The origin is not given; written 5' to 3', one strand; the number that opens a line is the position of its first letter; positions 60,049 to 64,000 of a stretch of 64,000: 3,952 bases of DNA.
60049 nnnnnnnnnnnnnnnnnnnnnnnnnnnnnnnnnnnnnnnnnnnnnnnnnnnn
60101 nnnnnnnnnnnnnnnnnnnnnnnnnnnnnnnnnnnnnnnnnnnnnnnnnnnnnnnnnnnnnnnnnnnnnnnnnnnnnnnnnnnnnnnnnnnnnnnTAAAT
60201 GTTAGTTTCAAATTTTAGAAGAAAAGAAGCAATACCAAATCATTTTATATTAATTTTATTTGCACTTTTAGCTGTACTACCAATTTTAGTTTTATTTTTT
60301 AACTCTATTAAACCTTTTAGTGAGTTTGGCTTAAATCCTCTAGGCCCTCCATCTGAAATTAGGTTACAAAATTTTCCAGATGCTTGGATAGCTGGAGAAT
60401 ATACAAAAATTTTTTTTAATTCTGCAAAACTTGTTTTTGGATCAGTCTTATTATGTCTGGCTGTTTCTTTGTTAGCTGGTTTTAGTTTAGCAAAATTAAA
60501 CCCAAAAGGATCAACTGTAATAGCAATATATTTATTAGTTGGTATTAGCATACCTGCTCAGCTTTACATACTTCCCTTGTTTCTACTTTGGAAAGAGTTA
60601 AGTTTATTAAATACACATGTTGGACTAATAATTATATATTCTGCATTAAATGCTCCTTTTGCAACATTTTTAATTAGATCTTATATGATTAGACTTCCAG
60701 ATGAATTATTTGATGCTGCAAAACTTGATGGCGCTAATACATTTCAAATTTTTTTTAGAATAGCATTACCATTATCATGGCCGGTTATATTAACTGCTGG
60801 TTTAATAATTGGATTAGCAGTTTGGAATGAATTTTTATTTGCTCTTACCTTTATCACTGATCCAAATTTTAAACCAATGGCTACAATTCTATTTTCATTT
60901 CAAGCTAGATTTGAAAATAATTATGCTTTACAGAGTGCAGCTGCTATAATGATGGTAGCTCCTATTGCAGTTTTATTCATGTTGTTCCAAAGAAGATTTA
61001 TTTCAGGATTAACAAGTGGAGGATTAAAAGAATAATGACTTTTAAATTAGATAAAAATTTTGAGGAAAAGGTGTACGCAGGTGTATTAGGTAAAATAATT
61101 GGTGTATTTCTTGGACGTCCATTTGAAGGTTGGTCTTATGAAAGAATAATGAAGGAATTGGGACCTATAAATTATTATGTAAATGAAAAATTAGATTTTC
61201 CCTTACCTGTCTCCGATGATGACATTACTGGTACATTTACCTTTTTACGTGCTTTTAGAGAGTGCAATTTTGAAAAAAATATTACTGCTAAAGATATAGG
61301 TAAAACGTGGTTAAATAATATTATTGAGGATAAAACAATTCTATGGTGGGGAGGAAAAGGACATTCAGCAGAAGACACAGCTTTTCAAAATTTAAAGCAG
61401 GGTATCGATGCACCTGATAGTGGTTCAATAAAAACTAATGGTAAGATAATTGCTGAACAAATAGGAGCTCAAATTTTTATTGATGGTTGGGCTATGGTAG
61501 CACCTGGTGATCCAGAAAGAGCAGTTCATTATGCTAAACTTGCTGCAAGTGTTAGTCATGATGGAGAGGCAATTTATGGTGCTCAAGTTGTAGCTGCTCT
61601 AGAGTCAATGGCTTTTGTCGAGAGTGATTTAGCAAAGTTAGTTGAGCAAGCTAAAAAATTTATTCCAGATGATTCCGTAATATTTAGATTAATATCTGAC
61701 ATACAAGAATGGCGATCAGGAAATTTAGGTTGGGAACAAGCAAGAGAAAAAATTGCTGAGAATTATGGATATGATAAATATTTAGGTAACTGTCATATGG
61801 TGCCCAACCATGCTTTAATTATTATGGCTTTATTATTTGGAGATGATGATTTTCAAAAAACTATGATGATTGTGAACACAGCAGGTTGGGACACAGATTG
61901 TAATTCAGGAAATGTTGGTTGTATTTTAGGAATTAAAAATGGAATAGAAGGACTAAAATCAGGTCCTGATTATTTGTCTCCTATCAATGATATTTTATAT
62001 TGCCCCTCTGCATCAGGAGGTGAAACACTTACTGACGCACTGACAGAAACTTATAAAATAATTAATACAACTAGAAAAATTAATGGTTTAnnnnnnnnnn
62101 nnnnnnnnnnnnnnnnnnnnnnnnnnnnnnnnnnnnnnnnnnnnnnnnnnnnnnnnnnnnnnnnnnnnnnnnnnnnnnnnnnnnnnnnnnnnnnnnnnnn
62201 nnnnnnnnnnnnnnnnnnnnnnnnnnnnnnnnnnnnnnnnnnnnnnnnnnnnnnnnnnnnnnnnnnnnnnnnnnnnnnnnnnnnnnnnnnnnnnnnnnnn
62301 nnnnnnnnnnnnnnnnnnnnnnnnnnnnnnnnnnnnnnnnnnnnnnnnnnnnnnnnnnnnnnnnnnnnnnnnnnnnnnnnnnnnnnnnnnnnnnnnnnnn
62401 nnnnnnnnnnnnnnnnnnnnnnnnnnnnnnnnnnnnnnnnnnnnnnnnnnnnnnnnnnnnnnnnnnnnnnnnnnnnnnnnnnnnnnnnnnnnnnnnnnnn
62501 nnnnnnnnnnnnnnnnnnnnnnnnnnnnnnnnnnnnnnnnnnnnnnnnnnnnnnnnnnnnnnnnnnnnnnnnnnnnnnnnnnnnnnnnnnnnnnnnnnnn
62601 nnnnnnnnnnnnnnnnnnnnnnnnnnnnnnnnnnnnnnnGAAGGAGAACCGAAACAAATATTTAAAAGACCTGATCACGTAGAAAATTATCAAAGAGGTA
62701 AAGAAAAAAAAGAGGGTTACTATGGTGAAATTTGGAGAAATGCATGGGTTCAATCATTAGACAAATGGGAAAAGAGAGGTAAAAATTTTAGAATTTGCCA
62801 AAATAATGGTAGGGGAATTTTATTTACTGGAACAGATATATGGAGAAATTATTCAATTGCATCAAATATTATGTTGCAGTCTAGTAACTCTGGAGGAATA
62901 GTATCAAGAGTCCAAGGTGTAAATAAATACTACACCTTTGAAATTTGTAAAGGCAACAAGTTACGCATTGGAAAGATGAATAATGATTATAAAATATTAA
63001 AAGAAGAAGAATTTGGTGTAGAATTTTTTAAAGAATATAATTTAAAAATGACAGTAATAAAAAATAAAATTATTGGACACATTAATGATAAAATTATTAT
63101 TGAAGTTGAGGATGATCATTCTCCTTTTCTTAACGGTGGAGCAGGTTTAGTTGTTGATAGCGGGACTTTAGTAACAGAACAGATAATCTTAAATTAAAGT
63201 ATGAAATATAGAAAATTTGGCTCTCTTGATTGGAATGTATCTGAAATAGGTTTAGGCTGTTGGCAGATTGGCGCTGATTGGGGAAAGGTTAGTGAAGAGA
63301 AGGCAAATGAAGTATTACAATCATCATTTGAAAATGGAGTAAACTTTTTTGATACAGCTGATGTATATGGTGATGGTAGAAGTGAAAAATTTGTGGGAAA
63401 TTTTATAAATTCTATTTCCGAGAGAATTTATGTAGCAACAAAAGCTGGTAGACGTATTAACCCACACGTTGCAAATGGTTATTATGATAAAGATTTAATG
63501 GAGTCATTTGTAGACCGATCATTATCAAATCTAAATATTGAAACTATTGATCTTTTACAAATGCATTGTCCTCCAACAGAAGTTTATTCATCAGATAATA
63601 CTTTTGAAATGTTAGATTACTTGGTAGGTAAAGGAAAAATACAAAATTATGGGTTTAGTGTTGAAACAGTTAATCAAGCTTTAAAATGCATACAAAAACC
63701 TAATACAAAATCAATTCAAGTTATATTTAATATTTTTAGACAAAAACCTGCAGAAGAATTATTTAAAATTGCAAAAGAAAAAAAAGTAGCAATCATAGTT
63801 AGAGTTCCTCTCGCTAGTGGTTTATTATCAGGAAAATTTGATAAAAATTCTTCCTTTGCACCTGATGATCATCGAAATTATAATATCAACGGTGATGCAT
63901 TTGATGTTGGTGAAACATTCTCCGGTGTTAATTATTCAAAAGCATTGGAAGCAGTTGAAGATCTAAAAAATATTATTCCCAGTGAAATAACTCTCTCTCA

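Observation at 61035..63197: Cytoplasmic ADP-ribosylglycohydrolase-fold enzyme fused to CBM/ConA-like modules, translationally coupled to a sugar importer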

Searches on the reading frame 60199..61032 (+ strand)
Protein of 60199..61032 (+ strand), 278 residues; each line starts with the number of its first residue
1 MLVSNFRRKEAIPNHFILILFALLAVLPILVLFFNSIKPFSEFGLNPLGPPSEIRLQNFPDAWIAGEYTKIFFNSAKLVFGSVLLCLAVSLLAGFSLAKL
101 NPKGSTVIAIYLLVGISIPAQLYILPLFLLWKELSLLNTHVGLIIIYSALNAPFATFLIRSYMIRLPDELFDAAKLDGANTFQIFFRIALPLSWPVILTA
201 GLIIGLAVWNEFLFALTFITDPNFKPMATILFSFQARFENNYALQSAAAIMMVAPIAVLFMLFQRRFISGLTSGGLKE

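Call 3: search_protein_families(library=pfam, proteins=[window:60199-61032:+], max_evalue=0.01)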
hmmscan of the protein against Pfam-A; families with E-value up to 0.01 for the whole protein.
window:60199-61032:+ (278 aa): 1 family
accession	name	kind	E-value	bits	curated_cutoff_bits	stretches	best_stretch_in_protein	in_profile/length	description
PF00528.27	BPD_transp_1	-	2e-20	73.7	26.4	1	91-268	2-179/184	Binding-protein-dependent transport system inner membrane component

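Call 4: search_protein_families(library=ncbifam, proteins=[window:60199-61032:+], max_evalue=0.01)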
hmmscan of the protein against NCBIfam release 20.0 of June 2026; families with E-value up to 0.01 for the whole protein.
window:60199-61032:+ (278 aa): 21 families
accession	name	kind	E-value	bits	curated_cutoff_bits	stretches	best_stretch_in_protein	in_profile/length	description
NF040932.1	ABC_arch_GlcU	equivalog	5.6e-29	101.6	340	1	15-273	6-266/272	glucose ABC transporter permease GlcU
NF008210.0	PRK10973.1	equivalog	8.8e-22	78.1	297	1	7-272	5-277/281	sn-glycerol-3-phosphate ABC transporter permease UgpE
NF008231.0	PRK10998.1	equivalog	2e-19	70.3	261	1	72-277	85-295/296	maltose ABC transporter permease MalG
NF007047.0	PRK09500.1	equivalog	9.7e-09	35.2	326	1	11-259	5-245/257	spermidine/putrescine ABC transporter permease PotC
NF011624.0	PRK15050.1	equivalog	2.2e-08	33.6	247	1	23-265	26-284/297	2-aminoethylphosphonate ABC transporter permease subunit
NF007044.0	PRK09497.1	equivalog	7.6e-08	32.2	348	1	66-264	59-272/285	spermidine/putrescine ABC transporter permease PotB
NF008196.0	PRK10952.1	equivalog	9.3e-07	28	439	1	77-199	151-267/356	glycine betaine/L-proline ABC transporter permease ProW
TIGR02141.1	modB_ABC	equivalog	9.5e-06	25.4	182.6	1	106-260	49-201/208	molybdate ABC transporter permease subunit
NF043074.1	MMSYN1_0196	equivalog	1.2e-05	24.8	350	1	16-269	17-263/277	spermidine/putrescine ABC transporter permease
TIGR01581.1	Mo_ABC_porter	hypoth_equivalog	1.9e-05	24.3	210.3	1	82-259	33-222/225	ABC transporter permease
NF040931.1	ABC_arch_GlcT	equivalog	2.1e-05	24.3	360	1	137-259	140-262/278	glucose ABC transporter permease GlcT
NF008232.0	PRK10999.1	equivalog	3.4e-05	22.8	392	1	142-207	377-441/520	maltose ABC transporter permease MalF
TIGR03226.1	PhnU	equivalog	0.00011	21.8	283.45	1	137-265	176-302/311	2-aminoethylphosphonate ABC transporter permease subunit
TIGR02139.1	permease_CysT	equivalog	0.00018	21.2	246.1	1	136-263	128-253/265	sulfate ABC transporter permease subunit CysT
NF043073.1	MMSYN1_0195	equivalog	0.0003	19.1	1250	1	141-204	128-191/1021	spermidine/putrescine ABC transporter permease/substrate-binding protein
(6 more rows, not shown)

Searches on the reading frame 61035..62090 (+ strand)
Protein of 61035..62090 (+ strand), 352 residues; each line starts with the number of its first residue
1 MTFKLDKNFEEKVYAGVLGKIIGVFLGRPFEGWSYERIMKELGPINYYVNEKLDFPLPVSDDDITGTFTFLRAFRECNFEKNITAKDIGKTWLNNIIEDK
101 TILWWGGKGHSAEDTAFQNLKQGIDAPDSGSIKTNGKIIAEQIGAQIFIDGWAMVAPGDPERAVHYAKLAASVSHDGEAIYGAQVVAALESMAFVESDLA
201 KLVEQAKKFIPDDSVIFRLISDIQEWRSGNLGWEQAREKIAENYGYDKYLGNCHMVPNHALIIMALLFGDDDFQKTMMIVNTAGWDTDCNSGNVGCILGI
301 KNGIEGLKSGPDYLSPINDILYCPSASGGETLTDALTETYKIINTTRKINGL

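Call 55: search_solved_structures(query=A3, max_evalue=10, show_alignments=5)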
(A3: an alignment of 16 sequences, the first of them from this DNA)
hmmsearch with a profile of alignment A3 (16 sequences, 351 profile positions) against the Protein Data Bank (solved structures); distinct sequences matched with E-value up to 10: 6.
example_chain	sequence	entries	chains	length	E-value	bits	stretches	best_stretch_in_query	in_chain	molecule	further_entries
1t5j_A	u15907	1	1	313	7.1e-12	47.8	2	9-76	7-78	Hypothetical protein MJ1187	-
2woe_A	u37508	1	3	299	0.0028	19.5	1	239-312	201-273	ADP-RIBOSYL-[DINITROGEN REDUCTASE] GLYCOHYDROLASE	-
2woc_A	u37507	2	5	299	0.0028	19.5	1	239-312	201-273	ADP-RIBOSYL-[DINITROGEN REDUCTASE] GLYCOHYDROLASE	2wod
3g9d_A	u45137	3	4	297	0.076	14.8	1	239-323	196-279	Dinitrogenase reductase activating glucohydrolase | Dinitrogenase reductase activacting glicohydrolase | ADP-ribosyl-(Dinitrogen reductase) hydrolase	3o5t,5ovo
8za7_A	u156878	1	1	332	0.1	14.4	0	268-317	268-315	Lmo0067 protein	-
6dre_A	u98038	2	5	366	0.56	11.9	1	265-312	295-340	ADP-ribosyl-(Dinitrogen reductase) hydrolase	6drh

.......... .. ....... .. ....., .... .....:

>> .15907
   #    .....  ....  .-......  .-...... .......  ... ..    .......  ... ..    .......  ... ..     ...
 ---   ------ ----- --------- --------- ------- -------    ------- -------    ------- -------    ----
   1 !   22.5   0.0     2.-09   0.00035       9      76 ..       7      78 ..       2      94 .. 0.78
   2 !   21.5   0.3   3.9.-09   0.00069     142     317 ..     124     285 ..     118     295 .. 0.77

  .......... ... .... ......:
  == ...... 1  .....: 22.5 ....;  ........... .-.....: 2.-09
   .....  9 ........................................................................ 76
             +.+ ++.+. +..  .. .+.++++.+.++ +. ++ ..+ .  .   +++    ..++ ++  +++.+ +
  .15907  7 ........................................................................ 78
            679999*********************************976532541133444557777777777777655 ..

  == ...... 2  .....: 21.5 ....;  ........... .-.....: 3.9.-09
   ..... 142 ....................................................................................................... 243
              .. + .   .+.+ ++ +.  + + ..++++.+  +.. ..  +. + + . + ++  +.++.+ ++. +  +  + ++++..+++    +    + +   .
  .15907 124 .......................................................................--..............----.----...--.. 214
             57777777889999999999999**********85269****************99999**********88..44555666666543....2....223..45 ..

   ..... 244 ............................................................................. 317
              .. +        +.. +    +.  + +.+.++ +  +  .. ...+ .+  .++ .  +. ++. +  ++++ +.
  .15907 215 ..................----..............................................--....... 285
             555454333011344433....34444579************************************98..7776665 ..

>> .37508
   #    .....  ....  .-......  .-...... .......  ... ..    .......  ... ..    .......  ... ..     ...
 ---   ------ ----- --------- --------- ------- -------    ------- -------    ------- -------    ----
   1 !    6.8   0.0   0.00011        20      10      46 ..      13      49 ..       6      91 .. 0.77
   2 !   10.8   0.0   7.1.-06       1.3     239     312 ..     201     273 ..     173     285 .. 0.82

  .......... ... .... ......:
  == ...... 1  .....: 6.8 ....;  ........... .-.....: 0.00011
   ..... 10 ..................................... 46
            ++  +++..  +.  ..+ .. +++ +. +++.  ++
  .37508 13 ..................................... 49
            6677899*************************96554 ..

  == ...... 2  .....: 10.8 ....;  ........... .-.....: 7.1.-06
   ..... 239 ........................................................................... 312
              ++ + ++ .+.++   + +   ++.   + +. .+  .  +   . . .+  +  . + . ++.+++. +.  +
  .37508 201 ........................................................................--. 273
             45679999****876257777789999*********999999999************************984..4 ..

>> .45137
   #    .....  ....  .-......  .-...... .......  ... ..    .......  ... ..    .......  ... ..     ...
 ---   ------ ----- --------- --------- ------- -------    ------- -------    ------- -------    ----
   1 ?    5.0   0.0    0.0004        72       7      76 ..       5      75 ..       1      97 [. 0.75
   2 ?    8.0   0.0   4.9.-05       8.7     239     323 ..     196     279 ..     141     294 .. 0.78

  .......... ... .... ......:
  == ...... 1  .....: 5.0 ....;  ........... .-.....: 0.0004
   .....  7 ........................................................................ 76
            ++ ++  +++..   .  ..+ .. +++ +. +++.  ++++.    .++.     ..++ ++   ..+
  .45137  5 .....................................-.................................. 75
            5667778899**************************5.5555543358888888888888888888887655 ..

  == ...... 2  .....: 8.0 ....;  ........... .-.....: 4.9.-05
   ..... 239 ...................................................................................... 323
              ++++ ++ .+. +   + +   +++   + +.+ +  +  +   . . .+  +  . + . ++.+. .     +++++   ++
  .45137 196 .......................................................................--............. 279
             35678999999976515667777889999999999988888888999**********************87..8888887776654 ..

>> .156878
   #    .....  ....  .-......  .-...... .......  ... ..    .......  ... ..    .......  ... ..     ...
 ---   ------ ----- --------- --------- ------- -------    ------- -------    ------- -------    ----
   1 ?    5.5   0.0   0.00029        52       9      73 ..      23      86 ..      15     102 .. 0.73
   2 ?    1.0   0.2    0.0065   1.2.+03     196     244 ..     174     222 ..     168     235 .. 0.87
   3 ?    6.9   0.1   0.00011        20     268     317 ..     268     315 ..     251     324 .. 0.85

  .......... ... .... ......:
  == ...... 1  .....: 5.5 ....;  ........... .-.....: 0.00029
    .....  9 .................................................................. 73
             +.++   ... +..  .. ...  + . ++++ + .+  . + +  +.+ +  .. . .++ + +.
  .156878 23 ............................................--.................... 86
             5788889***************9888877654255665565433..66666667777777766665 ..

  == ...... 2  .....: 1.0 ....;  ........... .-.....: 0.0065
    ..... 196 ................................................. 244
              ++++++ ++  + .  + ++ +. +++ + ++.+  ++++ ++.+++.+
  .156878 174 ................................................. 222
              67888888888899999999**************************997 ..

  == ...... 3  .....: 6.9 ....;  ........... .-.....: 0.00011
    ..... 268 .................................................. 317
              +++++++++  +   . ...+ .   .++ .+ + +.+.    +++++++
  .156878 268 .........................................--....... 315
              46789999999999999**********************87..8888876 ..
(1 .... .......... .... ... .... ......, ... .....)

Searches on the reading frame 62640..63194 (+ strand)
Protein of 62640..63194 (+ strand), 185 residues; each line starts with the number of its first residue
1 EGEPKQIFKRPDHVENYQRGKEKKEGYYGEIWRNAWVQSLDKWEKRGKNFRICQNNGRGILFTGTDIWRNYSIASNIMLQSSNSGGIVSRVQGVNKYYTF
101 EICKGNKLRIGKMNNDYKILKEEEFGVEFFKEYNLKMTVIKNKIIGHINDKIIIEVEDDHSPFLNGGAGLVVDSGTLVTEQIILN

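Call 9: search_protein_families(library=pfam, proteins=[window:62640-63194:+], max_evalue=10)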
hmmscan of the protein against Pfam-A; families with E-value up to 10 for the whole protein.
window:62640-63194:+ (185 aa): 1 family
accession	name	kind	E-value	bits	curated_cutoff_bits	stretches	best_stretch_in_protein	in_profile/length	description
PF21708.4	Glyco_hydro_59_C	-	0.015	15.7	27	1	59-166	39-153/175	Galactocerebrosidase, C-terminal lectin domain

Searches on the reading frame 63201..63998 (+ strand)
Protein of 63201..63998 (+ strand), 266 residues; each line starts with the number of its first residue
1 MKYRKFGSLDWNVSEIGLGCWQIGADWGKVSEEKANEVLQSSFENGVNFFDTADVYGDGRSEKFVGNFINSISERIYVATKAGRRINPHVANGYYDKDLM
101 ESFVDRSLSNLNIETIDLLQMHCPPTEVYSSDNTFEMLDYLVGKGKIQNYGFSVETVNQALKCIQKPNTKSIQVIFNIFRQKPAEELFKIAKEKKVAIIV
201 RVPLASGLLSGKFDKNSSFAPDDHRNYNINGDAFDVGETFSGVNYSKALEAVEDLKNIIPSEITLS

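Call 9: search_protein_families(library=pfam, proteins=[window:63201-63998:+], max_evalue=10)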
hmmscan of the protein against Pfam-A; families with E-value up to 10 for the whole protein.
window:63201-63998:+ (266 aa): 1 family
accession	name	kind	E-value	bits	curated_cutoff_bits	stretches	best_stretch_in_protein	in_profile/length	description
PF00248.27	Aldo_ket_red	-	1.7e-50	172.2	24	1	15-258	1-232/291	Aldo/keto reductase family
